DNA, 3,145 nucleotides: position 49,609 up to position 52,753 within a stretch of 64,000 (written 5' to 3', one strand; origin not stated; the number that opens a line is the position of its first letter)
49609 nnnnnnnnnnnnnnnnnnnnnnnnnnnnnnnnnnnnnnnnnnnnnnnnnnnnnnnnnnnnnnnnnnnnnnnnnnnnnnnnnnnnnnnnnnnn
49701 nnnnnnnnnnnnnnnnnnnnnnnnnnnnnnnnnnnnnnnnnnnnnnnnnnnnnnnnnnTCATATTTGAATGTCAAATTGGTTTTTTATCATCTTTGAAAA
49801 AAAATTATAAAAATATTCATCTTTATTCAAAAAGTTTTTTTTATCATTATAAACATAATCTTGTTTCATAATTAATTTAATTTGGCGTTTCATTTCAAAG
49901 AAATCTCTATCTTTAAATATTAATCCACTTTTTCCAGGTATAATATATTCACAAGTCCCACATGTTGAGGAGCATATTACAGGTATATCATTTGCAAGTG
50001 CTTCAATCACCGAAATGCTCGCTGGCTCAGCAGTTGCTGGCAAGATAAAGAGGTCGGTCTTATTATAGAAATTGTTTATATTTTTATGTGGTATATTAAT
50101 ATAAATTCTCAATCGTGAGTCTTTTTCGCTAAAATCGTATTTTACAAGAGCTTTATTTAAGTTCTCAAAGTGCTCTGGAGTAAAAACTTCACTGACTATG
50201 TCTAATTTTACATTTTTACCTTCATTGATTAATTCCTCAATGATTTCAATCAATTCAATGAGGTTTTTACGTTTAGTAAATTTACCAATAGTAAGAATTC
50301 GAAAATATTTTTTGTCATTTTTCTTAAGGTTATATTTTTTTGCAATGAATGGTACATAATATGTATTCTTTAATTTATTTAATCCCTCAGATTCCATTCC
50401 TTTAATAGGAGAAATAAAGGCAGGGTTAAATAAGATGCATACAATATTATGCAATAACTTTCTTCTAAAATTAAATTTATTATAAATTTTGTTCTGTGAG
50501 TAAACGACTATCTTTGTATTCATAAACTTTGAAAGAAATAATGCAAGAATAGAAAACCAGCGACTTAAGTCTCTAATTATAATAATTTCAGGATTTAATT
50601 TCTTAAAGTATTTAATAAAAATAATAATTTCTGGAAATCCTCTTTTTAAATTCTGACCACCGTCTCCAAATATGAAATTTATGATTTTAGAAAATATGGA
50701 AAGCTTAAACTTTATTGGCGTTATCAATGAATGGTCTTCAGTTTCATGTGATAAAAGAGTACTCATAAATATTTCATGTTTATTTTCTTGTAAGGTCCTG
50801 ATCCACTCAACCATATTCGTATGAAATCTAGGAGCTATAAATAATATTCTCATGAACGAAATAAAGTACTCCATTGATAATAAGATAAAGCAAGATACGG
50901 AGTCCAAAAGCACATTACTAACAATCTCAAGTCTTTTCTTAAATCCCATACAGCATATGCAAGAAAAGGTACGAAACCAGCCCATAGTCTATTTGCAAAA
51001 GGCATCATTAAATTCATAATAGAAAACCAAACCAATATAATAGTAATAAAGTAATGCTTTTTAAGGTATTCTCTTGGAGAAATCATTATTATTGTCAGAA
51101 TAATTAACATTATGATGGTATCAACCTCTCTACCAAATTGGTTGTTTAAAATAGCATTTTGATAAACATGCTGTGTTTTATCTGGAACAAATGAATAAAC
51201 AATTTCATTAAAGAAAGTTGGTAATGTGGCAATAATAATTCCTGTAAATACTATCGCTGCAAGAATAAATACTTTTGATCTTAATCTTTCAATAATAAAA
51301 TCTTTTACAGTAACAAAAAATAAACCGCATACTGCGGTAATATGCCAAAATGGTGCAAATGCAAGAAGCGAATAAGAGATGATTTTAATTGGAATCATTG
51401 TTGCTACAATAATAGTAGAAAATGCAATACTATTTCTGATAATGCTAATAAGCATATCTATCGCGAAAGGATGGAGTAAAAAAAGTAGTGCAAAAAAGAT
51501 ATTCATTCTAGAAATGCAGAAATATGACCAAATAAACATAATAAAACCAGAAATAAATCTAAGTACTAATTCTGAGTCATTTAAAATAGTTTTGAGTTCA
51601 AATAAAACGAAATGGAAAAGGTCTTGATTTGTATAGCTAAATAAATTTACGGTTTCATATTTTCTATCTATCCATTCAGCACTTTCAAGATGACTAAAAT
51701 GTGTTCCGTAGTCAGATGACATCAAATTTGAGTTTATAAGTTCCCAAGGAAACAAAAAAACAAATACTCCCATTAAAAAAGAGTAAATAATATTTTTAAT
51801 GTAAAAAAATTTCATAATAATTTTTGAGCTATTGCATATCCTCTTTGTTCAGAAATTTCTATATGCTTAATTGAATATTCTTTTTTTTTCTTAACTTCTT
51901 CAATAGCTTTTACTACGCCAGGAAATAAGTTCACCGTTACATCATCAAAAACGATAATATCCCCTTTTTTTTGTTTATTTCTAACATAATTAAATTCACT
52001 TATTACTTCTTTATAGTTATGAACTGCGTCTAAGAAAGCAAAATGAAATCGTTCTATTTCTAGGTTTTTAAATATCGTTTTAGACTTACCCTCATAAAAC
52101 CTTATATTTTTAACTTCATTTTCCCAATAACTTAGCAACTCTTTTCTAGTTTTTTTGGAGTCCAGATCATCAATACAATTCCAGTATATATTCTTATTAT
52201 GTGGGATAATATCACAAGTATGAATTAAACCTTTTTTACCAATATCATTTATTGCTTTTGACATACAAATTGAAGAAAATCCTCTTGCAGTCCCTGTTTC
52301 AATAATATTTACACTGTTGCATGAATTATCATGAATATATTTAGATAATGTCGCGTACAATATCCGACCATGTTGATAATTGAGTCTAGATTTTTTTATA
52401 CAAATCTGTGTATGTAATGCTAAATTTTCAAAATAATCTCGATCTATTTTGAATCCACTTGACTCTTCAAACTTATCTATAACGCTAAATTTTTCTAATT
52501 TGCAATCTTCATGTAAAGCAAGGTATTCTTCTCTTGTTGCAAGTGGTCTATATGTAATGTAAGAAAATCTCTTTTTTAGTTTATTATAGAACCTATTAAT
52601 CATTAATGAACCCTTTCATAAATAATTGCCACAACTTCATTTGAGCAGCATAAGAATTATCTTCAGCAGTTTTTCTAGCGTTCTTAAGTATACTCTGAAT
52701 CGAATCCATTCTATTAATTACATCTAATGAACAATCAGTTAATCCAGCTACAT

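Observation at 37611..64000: Low-G+C cell-surface glycan island (>26 kb, runs off the window) beginning right after trhO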

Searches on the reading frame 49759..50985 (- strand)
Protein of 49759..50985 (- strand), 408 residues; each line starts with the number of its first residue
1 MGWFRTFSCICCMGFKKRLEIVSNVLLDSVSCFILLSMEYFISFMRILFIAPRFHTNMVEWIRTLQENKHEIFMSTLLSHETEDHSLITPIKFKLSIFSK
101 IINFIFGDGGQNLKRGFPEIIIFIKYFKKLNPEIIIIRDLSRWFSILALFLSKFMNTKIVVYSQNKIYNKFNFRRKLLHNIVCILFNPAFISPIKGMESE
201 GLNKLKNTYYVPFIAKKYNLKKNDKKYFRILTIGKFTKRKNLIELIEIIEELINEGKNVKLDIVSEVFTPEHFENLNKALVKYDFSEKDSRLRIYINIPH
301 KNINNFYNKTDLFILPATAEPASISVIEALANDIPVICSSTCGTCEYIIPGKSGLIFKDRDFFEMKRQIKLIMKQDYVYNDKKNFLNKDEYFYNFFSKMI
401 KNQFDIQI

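Call 5: search_protein_families(library=pfam, proteins=[window:49759-50985:-], max_evalue=0.01)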
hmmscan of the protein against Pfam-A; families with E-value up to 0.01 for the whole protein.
window:49759-50985:- (408 aa): 3 families
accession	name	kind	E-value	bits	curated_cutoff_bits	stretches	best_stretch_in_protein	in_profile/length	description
PF00534.26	Glycos_transf_1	-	8.9e-23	81.1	26.4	1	223-376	11-159/172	Glycosyl transferases group 1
PF13692.12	Glyco_trans_1_4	-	3.1e-16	60.3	27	1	229-372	3-139/142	Glycosyl transferases group 1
PF20706.3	GT4-conflict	-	0.00012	21.7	26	1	224-348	194-320/385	Family 4 Glycosyltransferase in conflict systems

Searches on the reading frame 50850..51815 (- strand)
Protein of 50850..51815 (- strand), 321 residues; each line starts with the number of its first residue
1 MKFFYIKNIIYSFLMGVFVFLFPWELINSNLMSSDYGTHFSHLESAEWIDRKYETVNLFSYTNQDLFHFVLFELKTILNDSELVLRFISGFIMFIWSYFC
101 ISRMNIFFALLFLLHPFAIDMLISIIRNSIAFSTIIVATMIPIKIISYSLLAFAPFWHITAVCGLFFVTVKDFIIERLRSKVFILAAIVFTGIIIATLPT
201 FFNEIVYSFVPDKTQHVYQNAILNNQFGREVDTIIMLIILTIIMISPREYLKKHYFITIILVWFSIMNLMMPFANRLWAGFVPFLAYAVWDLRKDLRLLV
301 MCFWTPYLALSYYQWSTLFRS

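Call 5: search_protein_families(library=pfam, proteins=[window:50850-51815:-], max_evalue=0.01)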
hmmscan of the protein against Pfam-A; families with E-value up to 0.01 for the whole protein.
window:50850-51815:- (321 aa): 0 families

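Call 28: search_protein_families(library=ncbifam, proteins=[window:50850-51815:-], max_evalue=0.001)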
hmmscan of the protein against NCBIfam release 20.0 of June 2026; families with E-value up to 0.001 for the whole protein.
window:50850-51815:- (321 aa): 0 families

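Call 31: search_protein_families(library=pfam, proteins=[window:50850-51815:-], max_evalue=10)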
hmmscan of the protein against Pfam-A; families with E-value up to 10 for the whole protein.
window:50850-51815:- (321 aa): 0 families

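Call 61: search_protein_representatives(protein=window:50850-51815:-)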
Query: 321 residues. Proteins with E-value up to 0.001 (for the whole library): 40; up to 1e-10: 22; up to 1e-30: 3. The best 40 are listed.
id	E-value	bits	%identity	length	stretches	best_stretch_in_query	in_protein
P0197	7.4e-169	578.2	82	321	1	1-321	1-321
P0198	2.9e-76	274.0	53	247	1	1-245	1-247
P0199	1.3e-31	127.2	29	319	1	9-314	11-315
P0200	2.1e-27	113.4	28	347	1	6-319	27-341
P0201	5.3e-25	105.5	26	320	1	8-310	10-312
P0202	1.2e-24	104.4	27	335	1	8-319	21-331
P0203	2.1e-24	103.6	27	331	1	10-319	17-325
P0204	9.6e-24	101.4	27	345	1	14-320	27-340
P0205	3.3e-22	96.3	32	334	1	73-317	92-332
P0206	2.1e-21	93.7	30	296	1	56-319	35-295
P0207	6.9e-21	92.0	28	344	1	10-318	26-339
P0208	1.5e-20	91.0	26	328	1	12-319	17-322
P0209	2.7e-19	86.8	28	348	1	9-319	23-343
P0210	9.9e-19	84.9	29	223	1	95-316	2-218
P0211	7.3e-18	82.1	31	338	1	52-319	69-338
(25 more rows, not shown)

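Call 63: search_protein_families(library=pfam, alignment_id=A3, max_evalue=0.01)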
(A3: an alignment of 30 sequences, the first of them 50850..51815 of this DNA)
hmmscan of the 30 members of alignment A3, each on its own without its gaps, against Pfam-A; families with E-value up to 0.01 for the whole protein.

A. member 1, window:50850-51815:- (321 aa): 0 families

B. families by the number of members that match (of 30 scanned): 1 family
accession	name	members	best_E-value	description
PF14897.12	EpsG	20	3.6e-18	EpsG family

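Call 64: search_solved_structures(query=A3, max_evalue=1)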
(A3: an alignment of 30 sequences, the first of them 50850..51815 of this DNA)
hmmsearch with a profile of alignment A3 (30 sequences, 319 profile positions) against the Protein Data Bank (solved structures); distinct sequences matched with E-value up to 1: 0.

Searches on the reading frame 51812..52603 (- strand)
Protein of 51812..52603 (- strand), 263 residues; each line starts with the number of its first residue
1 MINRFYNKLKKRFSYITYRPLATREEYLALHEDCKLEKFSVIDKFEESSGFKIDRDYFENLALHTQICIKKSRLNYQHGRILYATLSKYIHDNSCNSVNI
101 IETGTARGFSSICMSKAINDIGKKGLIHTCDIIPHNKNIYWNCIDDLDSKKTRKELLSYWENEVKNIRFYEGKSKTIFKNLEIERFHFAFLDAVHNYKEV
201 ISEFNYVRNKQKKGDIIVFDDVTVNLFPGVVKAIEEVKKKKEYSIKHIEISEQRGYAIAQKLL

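Call 5: search_protein_families(library=pfam, proteins=[window:51812-52603:-], max_evalue=0.01)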
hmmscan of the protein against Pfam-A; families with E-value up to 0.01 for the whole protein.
window:51812-52603:- (263 aa): 3 families
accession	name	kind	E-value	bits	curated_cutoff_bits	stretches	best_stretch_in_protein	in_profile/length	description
PF13578.12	Methyltransf_24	-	7.6e-13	49.7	26.3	1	101-222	1-105/105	Methyltransferase domain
PF01596.23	Methyltransf_3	-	5.5e-05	23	22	1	96-241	44-171/204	O-methyltransferase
PF04989.18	RMNT_CmcI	-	0.00018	21.7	23.2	1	100-229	36-155/206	Rhamnosyl O-methyltransferase/CmcI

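Call 28: search_protein_families(library=ncbifam, proteins=[window:51812-52603:-], max_evalue=0.001)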
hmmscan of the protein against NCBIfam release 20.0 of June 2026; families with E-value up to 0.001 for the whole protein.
window:51812-52603:- (263 aa): 1 family
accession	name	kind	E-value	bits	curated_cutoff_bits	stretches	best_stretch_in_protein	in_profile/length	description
NF045824.1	RhmsylMtase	equivalog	2.9e-05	23.6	400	1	99-228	63-179/226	rhamnosyl O-methyltransferase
